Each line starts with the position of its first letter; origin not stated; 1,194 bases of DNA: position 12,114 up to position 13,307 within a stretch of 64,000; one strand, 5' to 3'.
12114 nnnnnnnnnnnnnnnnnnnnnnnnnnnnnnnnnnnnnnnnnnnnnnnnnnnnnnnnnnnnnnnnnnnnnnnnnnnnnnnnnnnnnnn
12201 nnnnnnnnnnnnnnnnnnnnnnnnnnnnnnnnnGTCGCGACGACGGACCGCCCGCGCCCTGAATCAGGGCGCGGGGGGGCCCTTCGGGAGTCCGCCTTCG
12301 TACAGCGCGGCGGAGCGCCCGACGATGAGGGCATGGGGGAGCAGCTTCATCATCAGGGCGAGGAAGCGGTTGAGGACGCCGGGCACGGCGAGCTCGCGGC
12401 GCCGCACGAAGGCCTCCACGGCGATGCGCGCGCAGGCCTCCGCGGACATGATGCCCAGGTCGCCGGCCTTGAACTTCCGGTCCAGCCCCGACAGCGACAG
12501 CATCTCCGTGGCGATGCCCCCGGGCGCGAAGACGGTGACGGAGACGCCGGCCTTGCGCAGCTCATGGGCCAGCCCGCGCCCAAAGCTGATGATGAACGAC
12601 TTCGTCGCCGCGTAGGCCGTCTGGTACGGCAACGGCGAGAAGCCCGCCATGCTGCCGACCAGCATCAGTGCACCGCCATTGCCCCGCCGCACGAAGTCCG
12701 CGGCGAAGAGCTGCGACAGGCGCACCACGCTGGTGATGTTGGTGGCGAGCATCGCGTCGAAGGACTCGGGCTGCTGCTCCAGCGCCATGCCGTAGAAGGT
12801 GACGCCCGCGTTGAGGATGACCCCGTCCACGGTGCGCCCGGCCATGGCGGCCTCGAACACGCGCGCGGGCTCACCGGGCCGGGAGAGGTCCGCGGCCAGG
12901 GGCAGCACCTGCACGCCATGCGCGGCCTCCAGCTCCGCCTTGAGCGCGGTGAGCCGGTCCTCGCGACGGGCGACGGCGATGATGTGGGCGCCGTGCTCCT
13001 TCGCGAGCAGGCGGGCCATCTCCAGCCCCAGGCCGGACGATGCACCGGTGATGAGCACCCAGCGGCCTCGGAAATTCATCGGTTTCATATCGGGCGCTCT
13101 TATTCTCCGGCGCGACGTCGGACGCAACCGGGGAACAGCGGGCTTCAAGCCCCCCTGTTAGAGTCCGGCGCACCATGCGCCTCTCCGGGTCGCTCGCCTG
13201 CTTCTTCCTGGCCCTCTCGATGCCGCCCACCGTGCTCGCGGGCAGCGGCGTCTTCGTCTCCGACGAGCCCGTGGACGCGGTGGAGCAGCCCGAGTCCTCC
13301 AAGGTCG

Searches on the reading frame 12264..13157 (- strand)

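Call 14: search_protein_families(library=pfam, proteins=[window:12264-13157:-])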
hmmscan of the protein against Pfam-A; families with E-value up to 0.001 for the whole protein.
window:12264-13157:- (297 aa): 5 families
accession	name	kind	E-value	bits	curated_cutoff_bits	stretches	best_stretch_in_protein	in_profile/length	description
PF00106.31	adh_short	-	1.1e-43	149.4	26.6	1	33-221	2-188/195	short chain dehydrogenase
PF13561.12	adh_short_C2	-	3.9e-25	89.2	27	1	38-222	1-183/236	Enoyl-(Acyl carrier protein) reductase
PF08659.16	KR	-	1.1e-20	74.7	22.6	1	34-211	3-174/180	KR domain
PF23441.1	SDR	-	1.6e-06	28.2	27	1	34-226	10-205/258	SDR-like rossmann domain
PF13460.12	NAD_binding_10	-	0.00066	20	27.2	0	38-156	1-105/184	NAD(P)H-binding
